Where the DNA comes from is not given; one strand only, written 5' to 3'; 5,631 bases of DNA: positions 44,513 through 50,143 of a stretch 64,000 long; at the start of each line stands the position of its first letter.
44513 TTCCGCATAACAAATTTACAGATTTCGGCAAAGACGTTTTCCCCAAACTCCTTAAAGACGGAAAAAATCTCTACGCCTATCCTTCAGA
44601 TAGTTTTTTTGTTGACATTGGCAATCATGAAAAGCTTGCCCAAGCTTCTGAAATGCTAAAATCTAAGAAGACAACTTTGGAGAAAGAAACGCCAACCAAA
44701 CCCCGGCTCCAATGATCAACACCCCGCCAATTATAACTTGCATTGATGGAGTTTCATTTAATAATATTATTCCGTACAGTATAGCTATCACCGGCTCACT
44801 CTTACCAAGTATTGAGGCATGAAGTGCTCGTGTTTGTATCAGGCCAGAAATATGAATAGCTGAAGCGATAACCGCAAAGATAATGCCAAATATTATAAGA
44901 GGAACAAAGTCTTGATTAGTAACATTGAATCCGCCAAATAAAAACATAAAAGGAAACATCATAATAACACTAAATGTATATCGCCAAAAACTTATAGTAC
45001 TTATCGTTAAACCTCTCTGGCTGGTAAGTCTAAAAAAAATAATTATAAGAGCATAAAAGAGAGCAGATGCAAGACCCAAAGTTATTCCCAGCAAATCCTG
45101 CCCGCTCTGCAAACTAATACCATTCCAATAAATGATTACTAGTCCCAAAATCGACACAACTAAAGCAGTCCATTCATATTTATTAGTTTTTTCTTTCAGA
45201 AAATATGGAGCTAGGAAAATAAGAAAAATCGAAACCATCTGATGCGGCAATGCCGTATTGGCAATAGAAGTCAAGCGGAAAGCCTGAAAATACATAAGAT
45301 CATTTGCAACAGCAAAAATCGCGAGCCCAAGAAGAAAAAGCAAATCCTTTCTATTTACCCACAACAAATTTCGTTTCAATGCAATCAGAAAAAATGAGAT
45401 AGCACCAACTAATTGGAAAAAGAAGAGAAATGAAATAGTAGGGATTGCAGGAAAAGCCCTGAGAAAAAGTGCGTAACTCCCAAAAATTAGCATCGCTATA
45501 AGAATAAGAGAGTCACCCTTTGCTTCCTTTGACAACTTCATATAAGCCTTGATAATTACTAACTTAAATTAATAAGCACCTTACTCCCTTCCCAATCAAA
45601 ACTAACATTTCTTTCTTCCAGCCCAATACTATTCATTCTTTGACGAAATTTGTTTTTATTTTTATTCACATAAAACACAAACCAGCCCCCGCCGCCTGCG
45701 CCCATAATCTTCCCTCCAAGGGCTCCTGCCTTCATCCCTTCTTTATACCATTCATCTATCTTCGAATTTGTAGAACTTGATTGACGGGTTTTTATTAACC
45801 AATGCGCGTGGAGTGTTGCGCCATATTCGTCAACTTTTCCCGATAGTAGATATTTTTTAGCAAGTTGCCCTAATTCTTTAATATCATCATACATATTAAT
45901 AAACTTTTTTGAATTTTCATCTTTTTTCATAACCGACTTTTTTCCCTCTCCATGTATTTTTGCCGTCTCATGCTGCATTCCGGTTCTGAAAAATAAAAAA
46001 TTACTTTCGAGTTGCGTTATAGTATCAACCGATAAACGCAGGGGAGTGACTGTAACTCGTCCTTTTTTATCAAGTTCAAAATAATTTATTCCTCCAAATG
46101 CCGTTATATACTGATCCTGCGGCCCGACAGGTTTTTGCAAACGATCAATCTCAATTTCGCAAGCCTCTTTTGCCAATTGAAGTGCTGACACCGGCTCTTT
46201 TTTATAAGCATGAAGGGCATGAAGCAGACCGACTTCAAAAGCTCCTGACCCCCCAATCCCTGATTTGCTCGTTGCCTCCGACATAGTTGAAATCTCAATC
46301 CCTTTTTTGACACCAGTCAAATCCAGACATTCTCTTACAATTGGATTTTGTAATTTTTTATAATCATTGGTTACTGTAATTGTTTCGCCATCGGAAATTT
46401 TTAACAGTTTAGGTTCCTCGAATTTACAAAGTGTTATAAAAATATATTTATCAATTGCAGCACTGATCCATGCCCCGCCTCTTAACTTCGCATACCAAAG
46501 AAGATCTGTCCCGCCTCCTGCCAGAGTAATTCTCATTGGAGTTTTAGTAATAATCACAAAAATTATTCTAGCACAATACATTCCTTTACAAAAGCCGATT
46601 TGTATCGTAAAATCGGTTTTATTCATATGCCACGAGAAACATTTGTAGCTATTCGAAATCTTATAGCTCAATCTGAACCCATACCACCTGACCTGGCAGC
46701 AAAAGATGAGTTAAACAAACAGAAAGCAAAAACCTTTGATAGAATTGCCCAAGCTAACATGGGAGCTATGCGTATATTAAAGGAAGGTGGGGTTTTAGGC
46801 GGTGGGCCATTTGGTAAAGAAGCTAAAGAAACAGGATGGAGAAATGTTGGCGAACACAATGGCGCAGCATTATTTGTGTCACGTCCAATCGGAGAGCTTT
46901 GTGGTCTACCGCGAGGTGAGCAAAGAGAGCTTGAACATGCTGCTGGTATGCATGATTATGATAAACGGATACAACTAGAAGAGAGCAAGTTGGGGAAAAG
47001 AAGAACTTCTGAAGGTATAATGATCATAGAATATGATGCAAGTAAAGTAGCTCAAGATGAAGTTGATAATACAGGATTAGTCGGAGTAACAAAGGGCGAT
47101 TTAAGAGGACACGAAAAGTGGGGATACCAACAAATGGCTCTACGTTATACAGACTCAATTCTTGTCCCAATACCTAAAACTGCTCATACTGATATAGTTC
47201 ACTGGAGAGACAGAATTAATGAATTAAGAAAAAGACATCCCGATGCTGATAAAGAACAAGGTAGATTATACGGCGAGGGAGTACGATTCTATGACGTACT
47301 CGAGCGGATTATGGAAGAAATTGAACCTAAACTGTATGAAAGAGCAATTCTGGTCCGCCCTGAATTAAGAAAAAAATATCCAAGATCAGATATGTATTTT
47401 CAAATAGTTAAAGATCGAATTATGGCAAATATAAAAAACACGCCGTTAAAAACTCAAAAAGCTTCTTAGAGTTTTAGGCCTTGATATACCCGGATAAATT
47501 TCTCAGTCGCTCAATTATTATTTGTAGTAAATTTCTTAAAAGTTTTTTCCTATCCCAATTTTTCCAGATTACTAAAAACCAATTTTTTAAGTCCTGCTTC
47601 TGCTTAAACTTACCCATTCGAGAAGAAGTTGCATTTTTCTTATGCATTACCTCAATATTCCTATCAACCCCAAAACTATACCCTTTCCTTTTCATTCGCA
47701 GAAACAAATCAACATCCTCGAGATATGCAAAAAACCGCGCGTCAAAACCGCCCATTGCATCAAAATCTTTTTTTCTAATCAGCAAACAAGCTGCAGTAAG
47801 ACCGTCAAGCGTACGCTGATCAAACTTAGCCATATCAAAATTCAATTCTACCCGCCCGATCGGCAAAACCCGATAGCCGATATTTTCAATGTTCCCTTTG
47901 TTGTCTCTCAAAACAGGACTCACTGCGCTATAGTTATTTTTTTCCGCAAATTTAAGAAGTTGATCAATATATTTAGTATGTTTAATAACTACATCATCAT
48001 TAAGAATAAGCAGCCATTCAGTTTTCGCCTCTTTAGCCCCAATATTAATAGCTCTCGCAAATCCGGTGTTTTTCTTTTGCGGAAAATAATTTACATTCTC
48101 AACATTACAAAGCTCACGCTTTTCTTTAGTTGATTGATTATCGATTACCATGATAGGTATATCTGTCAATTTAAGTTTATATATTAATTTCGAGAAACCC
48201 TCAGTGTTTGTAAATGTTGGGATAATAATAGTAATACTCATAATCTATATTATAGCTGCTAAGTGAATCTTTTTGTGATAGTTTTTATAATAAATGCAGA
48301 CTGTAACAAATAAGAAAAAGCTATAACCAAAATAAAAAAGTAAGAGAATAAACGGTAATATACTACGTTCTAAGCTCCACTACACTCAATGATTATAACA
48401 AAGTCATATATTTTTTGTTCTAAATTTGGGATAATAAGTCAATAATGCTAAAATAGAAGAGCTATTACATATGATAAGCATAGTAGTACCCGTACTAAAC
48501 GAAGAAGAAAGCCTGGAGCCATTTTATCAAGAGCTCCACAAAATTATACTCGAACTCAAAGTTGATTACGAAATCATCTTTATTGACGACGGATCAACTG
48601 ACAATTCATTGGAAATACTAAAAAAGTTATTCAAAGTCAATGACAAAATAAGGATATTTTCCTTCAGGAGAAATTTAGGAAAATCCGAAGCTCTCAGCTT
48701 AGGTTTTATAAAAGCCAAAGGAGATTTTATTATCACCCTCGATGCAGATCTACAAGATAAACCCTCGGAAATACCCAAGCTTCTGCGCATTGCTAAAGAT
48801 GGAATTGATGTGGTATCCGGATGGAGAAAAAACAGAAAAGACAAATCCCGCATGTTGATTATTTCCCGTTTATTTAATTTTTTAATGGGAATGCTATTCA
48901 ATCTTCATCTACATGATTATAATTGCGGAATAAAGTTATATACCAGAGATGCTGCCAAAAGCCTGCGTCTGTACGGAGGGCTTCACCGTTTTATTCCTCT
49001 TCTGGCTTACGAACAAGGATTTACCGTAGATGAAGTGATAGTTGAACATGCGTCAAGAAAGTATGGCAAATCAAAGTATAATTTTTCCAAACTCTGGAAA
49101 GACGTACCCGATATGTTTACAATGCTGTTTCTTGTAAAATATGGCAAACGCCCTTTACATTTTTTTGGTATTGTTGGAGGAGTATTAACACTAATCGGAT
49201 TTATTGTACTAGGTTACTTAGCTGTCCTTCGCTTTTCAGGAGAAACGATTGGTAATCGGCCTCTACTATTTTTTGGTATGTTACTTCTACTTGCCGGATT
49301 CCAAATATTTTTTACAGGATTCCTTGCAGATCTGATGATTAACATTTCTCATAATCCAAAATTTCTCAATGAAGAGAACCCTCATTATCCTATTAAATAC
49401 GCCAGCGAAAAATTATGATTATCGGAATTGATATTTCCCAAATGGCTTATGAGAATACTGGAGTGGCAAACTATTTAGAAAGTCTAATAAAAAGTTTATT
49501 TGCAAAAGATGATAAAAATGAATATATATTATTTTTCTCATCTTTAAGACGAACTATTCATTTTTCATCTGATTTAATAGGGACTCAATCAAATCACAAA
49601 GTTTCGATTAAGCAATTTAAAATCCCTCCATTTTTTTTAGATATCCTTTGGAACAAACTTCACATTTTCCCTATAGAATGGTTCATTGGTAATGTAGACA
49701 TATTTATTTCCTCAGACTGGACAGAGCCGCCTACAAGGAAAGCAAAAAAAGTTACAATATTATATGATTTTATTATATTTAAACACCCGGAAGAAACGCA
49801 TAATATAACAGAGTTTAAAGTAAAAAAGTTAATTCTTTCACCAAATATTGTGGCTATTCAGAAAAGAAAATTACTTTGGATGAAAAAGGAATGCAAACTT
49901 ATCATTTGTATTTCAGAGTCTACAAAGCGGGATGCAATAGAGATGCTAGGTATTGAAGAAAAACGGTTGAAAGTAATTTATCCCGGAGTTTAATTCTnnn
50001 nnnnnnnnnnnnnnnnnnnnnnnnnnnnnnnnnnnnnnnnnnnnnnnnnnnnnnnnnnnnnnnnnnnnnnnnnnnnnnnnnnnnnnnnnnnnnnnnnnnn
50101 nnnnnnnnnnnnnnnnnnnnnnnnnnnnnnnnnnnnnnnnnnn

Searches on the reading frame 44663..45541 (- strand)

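Call 12: search_protein_families(library=pfam, proteins=[window:44663-45541:-], max_evalue=0.001)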
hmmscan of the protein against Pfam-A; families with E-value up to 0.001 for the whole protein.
window:44663-45541:- (292 aa): 1 family
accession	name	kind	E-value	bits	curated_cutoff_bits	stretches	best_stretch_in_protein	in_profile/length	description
PF00892.27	EamA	-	1.3e-31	110.2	28.2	2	8-138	2-134/135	EamA-like transporter family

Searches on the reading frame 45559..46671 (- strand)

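Call 12: search_protein_families(library=pfam, proteins=[window:45559-46671:-], max_evalue=0.001)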
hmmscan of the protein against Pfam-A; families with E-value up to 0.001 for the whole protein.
window:45559-46671:- (370 aa): 2 families
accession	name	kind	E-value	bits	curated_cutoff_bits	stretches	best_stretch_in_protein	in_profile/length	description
PF00288.32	GHMP_kinases_N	-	4.9e-12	46.3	22.3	1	116-194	11-87/87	GHMP kinases N terminal domain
PF08544.19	GHMP_kinases_C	-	8.8e-05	23.3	21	1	273-335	3-66/85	GHMP kinases C terminal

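Call 62: search_protein_families(library=ncbifam, proteins=[window:45559-46671:-], max_evalue=1e-10)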
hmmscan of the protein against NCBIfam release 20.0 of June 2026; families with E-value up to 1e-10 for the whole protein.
window:45559-46671:- (370 aa): 4 families
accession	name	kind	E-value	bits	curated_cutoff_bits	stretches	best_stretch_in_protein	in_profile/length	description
NF049969.1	GlMnHpPKinHddA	equivalog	2e-45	155.7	600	1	39-364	2-334/338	D-glycero-D-manno-heptose 7-phosphate kinase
TIGR00549.1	mevalon_kin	equivalog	1.5e-17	64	163.05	1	69-333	20-275/276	mevalonate kinase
NF009948.0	PRK13412.1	equivalog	5.4e-13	47.5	721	0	122-337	724-936/974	bifunctional fucokinase/fucose-1-phosphate guanylyltransferase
NF003036.0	PRK03926.1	equivalog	3e-11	42.9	403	0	69-340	25-272/302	mevalonate kinase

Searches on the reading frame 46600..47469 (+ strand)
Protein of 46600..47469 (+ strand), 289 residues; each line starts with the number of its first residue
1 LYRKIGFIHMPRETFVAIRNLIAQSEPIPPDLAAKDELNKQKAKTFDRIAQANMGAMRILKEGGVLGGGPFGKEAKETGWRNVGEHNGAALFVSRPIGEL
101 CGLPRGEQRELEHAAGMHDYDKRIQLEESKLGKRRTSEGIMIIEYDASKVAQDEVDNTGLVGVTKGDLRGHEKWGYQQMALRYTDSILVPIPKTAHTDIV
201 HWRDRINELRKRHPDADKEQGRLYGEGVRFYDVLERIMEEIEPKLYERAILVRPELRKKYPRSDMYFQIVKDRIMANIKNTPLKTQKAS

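Call 12: search_protein_families(library=pfam, proteins=[window:46600-47469:+], max_evalue=0.001)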
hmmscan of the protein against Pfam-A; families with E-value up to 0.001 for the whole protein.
window:46600-47469:+ (289 aa): 0 families

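Call 46: search_protein_families(library=pfam, proteins=[window:46600-47469:+], max_evalue=5)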
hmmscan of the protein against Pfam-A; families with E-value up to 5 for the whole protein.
window:46600-47469:+ (289 aa): 1 family
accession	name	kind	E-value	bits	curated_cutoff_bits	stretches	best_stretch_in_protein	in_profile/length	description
PF22039.1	HUTI_composite_bact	-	0.15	12.1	25.5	1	208-216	18-26/26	Imidazolonepropionase-like composite domain, bacteria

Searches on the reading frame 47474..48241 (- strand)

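Call 12: search_protein_families(library=pfam, proteins=[window:47474-48241:-], max_evalue=0.001)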
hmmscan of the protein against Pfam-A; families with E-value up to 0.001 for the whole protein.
window:47474-48241:- (255 aa): 5 families
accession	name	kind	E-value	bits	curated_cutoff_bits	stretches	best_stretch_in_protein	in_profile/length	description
PF00535.33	Glycos_transf_2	-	3.2e-17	63.4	23.3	1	4-161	1-165/168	Glycosyl transferase family 2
PF10111.15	Glyco_tranf_2_2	-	2.1e-09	37.7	27.3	1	27-201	29-216/276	Glycosyltransferase like family 2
PF13641.12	Glyco_tranf_2_3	-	8e-08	33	27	1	36-203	39-214/230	Glycosyltransferase like family 2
PF12804.13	NTP_transf_3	-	0.00017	22.3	27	0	32-117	44-129/160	MobA-like NTP transferase domain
PF00483.29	NTP_transferase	-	0.00024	21.2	21.2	1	34-103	54-129/245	Nucleotidyl transferase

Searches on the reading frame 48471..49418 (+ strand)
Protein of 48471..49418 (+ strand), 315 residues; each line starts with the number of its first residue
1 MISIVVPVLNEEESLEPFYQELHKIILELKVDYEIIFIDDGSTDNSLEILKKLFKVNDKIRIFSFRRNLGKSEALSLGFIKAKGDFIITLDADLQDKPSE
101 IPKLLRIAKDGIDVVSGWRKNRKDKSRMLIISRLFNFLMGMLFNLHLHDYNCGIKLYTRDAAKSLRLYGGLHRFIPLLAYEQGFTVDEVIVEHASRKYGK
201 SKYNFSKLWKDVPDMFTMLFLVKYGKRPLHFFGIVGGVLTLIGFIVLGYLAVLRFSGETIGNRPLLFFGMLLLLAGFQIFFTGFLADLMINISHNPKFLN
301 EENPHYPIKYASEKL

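Call 12: search_protein_families(library=pfam, proteins=[window:48471-49418:+], max_evalue=0.001)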
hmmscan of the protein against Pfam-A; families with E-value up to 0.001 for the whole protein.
window:48471-49418:+ (315 aa): 2 families
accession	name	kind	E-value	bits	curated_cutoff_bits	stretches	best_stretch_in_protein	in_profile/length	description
PF00535.33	Glycos_transf_2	-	1.4e-32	113.4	23.3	1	3-164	1-166/168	Glycosyl transferase family 2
PF10111.15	Glyco_tranf_2_2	-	2.3e-09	37.6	27.3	1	3-108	1-106/276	Glycosyltransferase like family 2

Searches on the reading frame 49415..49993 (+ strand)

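Call 12: search_protein_families(library=pfam, proteins=[window:49415-49993:+], max_evalue=0.001)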
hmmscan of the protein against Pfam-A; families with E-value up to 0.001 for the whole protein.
window:49415-49993:+ (192 aa): 1 family
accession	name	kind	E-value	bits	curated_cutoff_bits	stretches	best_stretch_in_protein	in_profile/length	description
PF13439.12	Glyco_transf_4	-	3.8e-07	30.7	28.5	1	147-192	121-166/170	Glycosyltransferase Family 4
